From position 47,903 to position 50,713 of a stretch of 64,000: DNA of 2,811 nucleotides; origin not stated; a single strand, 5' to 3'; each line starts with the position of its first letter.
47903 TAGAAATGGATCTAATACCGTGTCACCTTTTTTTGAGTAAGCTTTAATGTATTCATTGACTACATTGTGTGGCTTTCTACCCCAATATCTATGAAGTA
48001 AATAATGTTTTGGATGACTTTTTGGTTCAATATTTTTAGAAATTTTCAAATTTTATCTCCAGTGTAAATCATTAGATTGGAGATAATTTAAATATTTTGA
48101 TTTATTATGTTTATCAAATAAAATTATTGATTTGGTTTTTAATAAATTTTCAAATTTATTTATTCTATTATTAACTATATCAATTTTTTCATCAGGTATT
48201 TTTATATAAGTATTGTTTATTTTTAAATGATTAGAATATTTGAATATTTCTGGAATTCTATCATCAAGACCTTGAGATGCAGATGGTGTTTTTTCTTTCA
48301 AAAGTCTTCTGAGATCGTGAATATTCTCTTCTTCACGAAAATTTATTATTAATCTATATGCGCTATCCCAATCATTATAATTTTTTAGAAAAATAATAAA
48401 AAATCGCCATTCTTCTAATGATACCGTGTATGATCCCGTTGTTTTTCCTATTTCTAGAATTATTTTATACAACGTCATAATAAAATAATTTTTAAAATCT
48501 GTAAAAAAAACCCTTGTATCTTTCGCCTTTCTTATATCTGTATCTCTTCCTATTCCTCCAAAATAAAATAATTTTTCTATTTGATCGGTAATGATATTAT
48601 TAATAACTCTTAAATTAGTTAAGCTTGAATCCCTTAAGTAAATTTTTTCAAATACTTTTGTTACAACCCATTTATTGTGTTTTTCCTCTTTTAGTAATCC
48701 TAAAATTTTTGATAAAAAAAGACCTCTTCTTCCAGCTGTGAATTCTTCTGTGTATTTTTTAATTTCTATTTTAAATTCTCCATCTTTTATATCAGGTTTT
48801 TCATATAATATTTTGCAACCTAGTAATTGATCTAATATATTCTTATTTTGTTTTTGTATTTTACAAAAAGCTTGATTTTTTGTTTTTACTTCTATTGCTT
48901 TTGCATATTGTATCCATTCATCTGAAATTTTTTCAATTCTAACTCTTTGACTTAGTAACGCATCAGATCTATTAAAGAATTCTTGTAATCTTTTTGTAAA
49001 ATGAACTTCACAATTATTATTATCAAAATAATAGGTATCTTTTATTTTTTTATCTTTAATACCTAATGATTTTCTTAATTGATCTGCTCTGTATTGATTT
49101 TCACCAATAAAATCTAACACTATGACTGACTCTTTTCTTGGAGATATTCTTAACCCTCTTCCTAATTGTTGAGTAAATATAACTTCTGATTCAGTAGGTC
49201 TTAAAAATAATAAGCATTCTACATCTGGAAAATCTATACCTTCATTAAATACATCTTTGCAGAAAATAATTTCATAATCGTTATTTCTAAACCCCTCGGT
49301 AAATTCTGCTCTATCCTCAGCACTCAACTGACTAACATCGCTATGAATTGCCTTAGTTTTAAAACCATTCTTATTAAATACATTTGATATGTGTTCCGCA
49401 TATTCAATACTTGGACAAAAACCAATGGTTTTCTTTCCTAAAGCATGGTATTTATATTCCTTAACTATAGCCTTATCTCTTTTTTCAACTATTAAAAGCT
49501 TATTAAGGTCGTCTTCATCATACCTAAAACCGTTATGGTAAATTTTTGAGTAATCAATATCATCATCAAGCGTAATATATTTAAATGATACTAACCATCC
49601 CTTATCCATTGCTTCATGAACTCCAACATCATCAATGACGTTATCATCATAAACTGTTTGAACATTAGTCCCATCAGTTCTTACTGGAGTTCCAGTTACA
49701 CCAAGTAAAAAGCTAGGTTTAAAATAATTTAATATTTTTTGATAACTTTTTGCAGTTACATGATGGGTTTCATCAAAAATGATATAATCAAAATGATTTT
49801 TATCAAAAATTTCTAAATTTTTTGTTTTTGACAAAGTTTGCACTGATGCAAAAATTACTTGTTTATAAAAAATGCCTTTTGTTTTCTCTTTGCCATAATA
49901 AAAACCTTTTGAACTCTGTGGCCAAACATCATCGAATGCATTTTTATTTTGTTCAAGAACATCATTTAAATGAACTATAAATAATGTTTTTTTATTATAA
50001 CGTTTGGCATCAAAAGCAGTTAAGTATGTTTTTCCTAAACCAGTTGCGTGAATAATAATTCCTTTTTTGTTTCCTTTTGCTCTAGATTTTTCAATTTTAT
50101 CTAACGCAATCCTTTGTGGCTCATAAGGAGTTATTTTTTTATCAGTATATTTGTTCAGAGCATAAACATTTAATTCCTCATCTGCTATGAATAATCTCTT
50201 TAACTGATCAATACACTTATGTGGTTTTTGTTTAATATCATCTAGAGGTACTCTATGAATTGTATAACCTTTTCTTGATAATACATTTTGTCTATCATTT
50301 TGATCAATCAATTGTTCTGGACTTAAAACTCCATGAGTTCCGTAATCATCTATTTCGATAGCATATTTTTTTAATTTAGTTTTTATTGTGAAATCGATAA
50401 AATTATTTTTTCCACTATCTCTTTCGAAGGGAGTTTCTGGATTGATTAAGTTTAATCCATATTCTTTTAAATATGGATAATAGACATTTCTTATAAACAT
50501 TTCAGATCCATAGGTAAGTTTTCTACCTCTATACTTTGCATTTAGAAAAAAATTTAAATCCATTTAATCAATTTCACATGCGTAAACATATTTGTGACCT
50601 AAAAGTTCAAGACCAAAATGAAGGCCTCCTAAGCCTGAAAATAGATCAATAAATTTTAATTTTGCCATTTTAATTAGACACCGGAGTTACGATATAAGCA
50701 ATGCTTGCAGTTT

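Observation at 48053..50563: Helicase with N-terminal Vsr/DUF559-like nuclease and a large unassigned C-terminal domain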

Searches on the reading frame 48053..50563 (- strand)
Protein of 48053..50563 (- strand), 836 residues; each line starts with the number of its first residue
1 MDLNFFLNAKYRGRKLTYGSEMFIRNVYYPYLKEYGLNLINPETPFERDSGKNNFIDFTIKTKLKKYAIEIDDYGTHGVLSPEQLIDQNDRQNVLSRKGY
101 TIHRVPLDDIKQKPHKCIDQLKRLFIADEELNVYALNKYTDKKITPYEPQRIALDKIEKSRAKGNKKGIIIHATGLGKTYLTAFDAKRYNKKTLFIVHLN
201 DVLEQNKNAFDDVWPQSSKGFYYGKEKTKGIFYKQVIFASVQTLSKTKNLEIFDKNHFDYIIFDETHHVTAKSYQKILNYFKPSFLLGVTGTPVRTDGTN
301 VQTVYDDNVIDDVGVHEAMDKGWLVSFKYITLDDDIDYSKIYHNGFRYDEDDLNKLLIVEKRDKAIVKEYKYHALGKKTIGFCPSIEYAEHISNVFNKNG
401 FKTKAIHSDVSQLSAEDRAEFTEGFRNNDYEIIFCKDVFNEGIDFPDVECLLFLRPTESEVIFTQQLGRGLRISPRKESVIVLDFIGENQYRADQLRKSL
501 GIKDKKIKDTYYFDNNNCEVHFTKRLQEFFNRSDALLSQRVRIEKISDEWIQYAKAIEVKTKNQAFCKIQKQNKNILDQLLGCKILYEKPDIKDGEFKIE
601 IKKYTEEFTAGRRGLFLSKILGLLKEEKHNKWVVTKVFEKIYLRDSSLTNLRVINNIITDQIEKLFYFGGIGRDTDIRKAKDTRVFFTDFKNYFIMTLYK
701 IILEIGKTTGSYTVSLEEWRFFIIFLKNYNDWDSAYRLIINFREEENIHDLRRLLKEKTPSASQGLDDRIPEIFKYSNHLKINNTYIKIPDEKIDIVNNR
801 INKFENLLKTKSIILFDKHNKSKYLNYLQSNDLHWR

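Call 5: search_protein_families(library=pfam, proteins=[window:48053-50563:-], max_evalue=0.1)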
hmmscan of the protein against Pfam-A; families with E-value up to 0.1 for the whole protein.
window:48053-50563:- (836 aa): 7 families
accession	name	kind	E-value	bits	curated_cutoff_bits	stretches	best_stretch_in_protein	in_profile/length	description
PF04851.21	ResIII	-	2.1e-38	132.3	22.5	1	144-295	2-164/164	Type III restriction enzyme, res subunit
PF00271.37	Helicase_C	-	1e-14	55.2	23.5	1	372-473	11-109/110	Helicase conserved C-terminal domain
PF18766.7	SWI2_SNF2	-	1.2e-13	51.6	26.7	1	153-335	5-196/221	SWI2/SNF2 ATPase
PF13307.12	Helicase_C_2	-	1.4e-05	25.6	25.3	1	376-450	9-85/170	Helicase C-terminal domain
PF18741.7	MTES_1575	-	1.5e-05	25.4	38.2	1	54-122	25-93/96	REase_MTES_1575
PF00176.29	SNF2-rel_dom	-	0.00011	21.8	24.9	1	164-299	15-169/290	SNF2-related domain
PF00270.35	DEAD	-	0.00013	22.2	26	1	150-280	4-140/167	DEAD/DEAH box helicase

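Call 6: search_protein_families(library=ncbifam, proteins=[window:48053-50563:-], max_evalue=0.1)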
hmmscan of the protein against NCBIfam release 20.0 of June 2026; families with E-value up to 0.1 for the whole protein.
window:48053-50563:- (836 aa): 17 families
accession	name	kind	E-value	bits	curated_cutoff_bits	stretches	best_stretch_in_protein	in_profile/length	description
NF053632.1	heli_RadD_YejH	equivalog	3.5e-31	108.2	720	1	155-489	12-358/573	DNA repair helicase RadD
NF046051.1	restrict_EcoAI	equivalog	8.6e-26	90.5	550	1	128-494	139-537/768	EcoAI/FtnUII family type I restriction enzme subunit R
TIGR04095.1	dnd_restrict_1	equivalog_domain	8.8e-14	51.3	600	2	388-498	297-408/451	DNA phosphorothioation system restriction enzyme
NF008521.0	PRK11448.1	equivalog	2e-12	46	729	2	344-475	663-802/1123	type I restriction-modification system endonuclease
NF010337.0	PRK13766.1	equivalog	2.6e-12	45.7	610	2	365-504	355-499/781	Hef nuclease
NF045503.1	repair_heli_XPB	equivalog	4.7e-11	41.9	610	1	142-472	180-507/548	DNA repair helicase XPB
NF003673.1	PRK05298.1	equivalog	3.3e-10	39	743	2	387-454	454-518/653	excinuclease ABC subunit UvrB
TIGR00631.1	uvrb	equivalog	3.5e-10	38.7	750.1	2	386-451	453-515/658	excinuclease ABC subunit UvrB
TIGR00603.1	rad25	subfamily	2.7e-06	25.9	328.7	1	165-298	275-418/734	DNA repair helicase rad25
NF008744.0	PRK11776.1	equivalog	5.8e-06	25.1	524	1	365-499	231-360/460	ATP-dependent RNA helicase DbpA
TIGR00614.1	recQ_fam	subfamily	6.8e-05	21.8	219.8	1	372-476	222-323/470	RecQ family ATP-dependent DNA helicase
NF053631.1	RNA_helic_CshA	equivalog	0.00019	20.4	646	1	382-452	243-310/434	degradosome RNA helicase CshA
NF008279.0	PRK11057.1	equivalog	0.00042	18.9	1015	1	366-484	226-341/608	ATP-dependent DNA helicase RecQ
TIGR01389.1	recQ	equivalog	0.00046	18.8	640.2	1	360-482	209-327/591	DNA helicase RecQ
NF008394.0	PRK11192.1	equivalog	0.0091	14.9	507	1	377-472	248-340/441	ATP-dependent RNA helicase SrmB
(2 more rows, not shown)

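Call 7: search_protein_families(library=padloc, proteins=[window:48053-50563:-], max_evalue=0.1)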
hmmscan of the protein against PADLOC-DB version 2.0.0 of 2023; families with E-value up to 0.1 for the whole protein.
window:48053-50563:- (836 aa): 18 families
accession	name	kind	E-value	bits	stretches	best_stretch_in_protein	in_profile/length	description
PDLC03658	mREase_IV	-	1.1e-60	203.4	1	143-511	220-582/953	Type IV methyl-directed restriction enzyme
PDLC03659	mREase_IV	-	1.8e-59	199.5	1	142-493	215-571/945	Type IV methyl-directed restriction enzyme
PDLC02707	PbeA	-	6.7e-25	85.8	2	366-489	515-633/672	PbeA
PDLC03047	REase_I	-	2.2e-24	83.3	2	151-345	349-546/1107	Type I restriction enzyme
PDLC02704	PbeA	-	3.4e-17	60.2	2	387-490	548-648/682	PbeA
PDLC01439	typeIV_DinG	-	3e-13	47.3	2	377-450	407-474/575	CAS-IV-A; associated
PDLC02705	PbeA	-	9.5e-13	45.2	2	360-487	509-634/691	PbeA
PDLC02706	PbeA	-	1.7e-09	34.8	2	414-492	600-678/722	PbeA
PDLC03928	PsyrT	-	6e-07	26.1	1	375-475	240-337/689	-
PDLC02861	DpdF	-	1.4e-06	25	1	353-484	216-344/611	DpdF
PDLC02503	BrxHI|BrxHII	-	1.8e-05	21.3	1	371-473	243-342/698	BrxHI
PDLC02864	DpdF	-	3.9e-05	20.6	1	366-470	224-325/610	DpdF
PDLC02501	BrxHI|BrxHII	-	4.4e-05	19.8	1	373-472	245-341/925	BrxHI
PDLC02870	DpdF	-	5.1e-05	20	1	373-481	223-328/534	DpdF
PDLC02860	DpdF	-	0.0019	14.9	1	358-473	98-209/547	DpdF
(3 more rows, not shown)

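Call 8: search_solved_structures(query=window:48053-50563:-, max_evalue=0.01, show_alignments=1)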
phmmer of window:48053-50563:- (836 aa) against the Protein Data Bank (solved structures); distinct sequences matched with E-value up to 0.01: 38.
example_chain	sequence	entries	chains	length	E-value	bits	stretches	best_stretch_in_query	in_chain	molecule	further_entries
7clg_A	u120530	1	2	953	5.4e-57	196.7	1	142-519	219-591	Putative helicase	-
6jde_B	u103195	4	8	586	1.3e-19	73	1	153-488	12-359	Putative DNA repair helicase RadD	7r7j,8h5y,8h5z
6p4f_A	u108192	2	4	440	2.1e-16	62.4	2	165-300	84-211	DNA-dependent ATPase XPBII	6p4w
3h1t_A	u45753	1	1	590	2.3e-16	62.3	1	126-475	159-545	Type I site-specific restriction-modification system, R (Restriction) subunit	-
5tnu_A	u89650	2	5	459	2.5e-16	62.2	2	165-300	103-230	DNA-dependent ATPase XPBII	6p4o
6p66_A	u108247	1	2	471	5.2e-16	61.2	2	139-300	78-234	DNA repair protein RAD25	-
2fwr_A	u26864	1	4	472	5.3e-16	61.1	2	139-300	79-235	DNA repair protein RAD25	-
2fz4_A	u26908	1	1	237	1.9e-07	32.9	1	138-299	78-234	DNA repair protein RAD25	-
1wp9_A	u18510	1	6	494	2.2e-07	32.7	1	364-482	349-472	ATP-dependent RNA helicase, putative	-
3v4r_A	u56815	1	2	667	2.7e-07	32.3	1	143-222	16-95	UvrABC system protein B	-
2d7d_A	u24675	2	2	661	2.7e-07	32.3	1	143-222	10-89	UvrABC system protein B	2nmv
2fzl_A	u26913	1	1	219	1.6e-06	29.8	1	410-486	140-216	DNA repair protein RAD25, XPB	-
1hv8_A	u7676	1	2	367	4.4e-06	28.3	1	381-508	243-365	PUTATIVE ATP-DEPENDENT RNA HELICASE MJ0669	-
6o8e_A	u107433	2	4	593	7.2e-06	27.6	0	144-221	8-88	UvrABC system protein B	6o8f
6o8h_A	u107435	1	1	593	7.4e-06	27.6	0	144-219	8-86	UvrABC system protein B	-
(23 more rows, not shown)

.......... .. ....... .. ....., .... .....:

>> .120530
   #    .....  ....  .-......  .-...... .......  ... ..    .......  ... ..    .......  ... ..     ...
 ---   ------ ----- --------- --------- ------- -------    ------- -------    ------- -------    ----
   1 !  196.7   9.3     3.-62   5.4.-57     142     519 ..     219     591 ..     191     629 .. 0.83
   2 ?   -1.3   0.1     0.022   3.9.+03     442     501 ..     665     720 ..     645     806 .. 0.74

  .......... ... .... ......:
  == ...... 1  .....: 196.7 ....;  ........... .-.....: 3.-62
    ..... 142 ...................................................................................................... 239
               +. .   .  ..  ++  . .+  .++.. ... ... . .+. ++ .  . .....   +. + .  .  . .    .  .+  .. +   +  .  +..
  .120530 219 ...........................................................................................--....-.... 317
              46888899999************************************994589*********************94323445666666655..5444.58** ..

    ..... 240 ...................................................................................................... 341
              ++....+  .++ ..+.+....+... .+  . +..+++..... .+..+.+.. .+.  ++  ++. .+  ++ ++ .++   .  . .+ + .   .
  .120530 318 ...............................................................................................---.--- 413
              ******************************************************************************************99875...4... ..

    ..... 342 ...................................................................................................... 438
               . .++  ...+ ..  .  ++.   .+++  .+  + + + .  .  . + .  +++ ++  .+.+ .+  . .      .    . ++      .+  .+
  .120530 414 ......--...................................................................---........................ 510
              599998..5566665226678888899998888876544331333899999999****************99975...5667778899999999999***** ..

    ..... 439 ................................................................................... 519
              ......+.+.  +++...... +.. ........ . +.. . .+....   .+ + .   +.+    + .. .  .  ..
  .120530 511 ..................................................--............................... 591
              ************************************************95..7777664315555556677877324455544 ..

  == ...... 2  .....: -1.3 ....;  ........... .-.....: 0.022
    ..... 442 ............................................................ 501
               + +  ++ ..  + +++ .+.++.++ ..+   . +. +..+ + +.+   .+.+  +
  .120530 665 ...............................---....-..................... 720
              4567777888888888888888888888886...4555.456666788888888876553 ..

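Call 9: find_homologous_proteins(query=window:48053-50563:-)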
Query window:48053-50563:- (836 aa): 2119 proteins with E <= 0.001 among 8000 candidates; the best 120 are listed.
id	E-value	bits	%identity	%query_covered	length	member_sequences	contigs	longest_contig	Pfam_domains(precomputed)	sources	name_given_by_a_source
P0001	0.0e+0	1126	97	62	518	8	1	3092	PF13307.13,PF00271.38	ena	-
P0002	1.8e-268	911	51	100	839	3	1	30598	PF00270.36,PF18766.8,PF00271.38,PF04851.22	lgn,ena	-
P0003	1.1e-197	677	43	98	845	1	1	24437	PF18741.8,PF18766.8,PF00271.38,PF04851.22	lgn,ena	-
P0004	3.4e-189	649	41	100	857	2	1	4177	PF13307.13,PF00271.38,PF04851.22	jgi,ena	-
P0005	8.2e-189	648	42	97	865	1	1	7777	PF00271.38,PF04851.22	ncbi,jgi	jgi:superfamily II DNA or RNA helicase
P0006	8.1e-185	635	40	100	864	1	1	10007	PF13307.13,PF00271.38,PF04851.22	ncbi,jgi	jgi:superfamily II DNA or RNA helicase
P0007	1.2e-181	624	39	100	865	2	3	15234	PF13307.13,PF00271.38,PF04851.22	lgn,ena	-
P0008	4.5e-175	602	41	99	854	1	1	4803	PF00270.36,PF18741.8,PF18766.8,PF00271.38,PF04851.22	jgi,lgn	-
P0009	1.9e-173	597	40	99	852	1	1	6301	PF00270.36,PF18741.8,PF18766.8,PF00271.38,PF04851.22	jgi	jgi:superfamily II DNA or RNA helicase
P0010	3.2e-173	596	39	97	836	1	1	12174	PF18766.8,PF00271.38,PF09491.17,PF04851.22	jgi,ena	-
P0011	3.4e-172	593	40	99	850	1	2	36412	PF00270.36,PF18741.8,PF18766.8,PF00271.38,PF04851.22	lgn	-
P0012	4.2e-171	589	39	99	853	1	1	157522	PF00270.36,PF18741.8,PF18766.8,PF00271.38,PF04851.22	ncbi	-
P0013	6.4e-171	589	40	99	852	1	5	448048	PF00270.36,PF18766.8,PF00271.38,PF09491.17,PF04851.22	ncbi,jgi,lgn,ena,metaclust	metaclust:\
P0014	6.1e-170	585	40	97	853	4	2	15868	PF18741.8,PF18766.8,PF00271.38,PF04851.22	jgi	jgi:superfamily II DNA or RNA helicase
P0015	2.2e-169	583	40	99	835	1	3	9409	PF18766.8,PF00271.38,PF04851.22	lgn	-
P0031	1.6e-155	538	38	96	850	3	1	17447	PF00270.36,PF18766.8,PF00271.38,PF09491.17,PF04851.22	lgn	-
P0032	2.2e-155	537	36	100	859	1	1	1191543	PF00270.36,PF18766.8,PF00271.38,PF04851.22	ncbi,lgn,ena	-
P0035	4.1e-154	533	37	100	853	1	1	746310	PF00270.36,PF18741.8,PF00271.38,PF04851.22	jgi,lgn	jgi:superfamily II DNA or RNA helicase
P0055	3.9e-148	513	36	100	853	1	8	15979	PF00270.36,PF18741.8,PF18766.8,PF00271.38,PF09491.17,PF04851.22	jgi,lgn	jgi:superfamily II DNA or RNA helicase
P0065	1.1e-145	505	36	97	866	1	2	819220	PF18766.8,PF00271.38,PF04851.22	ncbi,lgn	-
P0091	1.8e-140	488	39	87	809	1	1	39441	PF00270.36,PF18766.8,PF00271.38,PF04851.22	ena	-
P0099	1.1e-138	482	38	85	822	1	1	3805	PF00270.36,PF00271.38,PF04851.22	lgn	-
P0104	4.3e-136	473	37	85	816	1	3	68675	PF00270.36,PF00271.38,PF04851.22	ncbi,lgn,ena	-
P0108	5.9e-135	470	33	98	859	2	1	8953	PF00270.36,PF18766.8,PF00271.38,PF09491.17,PF04851.22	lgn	-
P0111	2.8e-134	467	38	85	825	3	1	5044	PF00270.36,PF00271.38,PF04851.22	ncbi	-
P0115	6.0e-133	463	45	62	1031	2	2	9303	PF00270.36,PF12845.13,PF18780.7,PF18741.8,PF18766.8,PF00271.38,PF26350.1,PF04851.22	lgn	-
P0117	1.0e-130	456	42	62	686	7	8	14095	PF04480.19,PF00270.36,PF18741.8,PF18766.8,PF00271.38,PF04851.22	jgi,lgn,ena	jgi:superfamily II DNA or RNA helicase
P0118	5.6e-130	453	43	66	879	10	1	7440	PF00270.36,PF18780.7,PF18766.8,PF00271.38,PF04851.22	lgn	-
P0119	1.7e-129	452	35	88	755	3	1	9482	PF00270.36,PF18766.8,PF00271.38,PF04851.22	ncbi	-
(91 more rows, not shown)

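Call 13: search_protein_families(library=pfam, alignment_id=A1, max_evalue=0.01)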
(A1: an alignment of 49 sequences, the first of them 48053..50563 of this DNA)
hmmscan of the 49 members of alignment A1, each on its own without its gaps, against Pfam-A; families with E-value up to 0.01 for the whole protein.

A. member 1, window:48053-50563:- (836 aa): 7 families
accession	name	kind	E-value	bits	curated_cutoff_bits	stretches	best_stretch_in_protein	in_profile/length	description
PF04851.21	ResIII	-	2.1e-38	132.3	22.5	1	144-295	2-164/164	Type III restriction enzyme, res subunit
PF00271.37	Helicase_C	-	1e-14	55.2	23.5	1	372-473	11-109/110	Helicase conserved C-terminal domain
PF18766.7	SWI2_SNF2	-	1.2e-13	51.6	26.7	1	153-335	5-196/221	SWI2/SNF2 ATPase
PF13307.12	Helicase_C_2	-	1.4e-05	25.6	25.3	1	376-450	9-85/170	Helicase C-terminal domain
PF18741.7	MTES_1575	-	1.5e-05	25.4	38.2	1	54-122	25-93/96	REase_MTES_1575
PF00176.29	SNF2-rel_dom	-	0.00011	21.8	24.9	1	164-299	15-169/290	SNF2-related domain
PF00270.35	DEAD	-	0.00013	22.2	26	1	150-280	4-140/167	DEAD/DEAH box helicase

B. families by the number of members that match (of 49 scanned): 13 families
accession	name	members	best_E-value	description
PF04851.21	ResIII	49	2.8e-44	Type III restriction enzyme, res subunit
PF00271.37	Helicase_C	49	5.8e-17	Helicase conserved C-terminal domain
PF00270.35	DEAD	42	6.7e-10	DEAD/DEAH box helicase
PF18766.7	SWI2_SNF2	40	2.4e-14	SWI2/SNF2 ATPase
PF18741.7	MTES_1575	35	2e-07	REase_MTES_1575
PF13307.12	Helicase_C_2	27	1.3e-05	Helicase C-terminal domain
PF09491.16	RE_AlwI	15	1.3e-07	AlwI restriction endonuclease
PF04480.18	DUF559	13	0.00028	Protein of unknown function (DUF559)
PF00176.29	SNF2-rel_dom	7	4.2e-05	SNF2-related domain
PF13086.12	AAA_11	4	0.00062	AAA domain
PF04556.18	DpnII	3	5.4e-05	DpnII restriction endonuclease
PF04487.17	CITED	1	0.0014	CITED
PF22679.2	T1R_D3-like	1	0.0035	Type I restriction enzyme subunit R domain 3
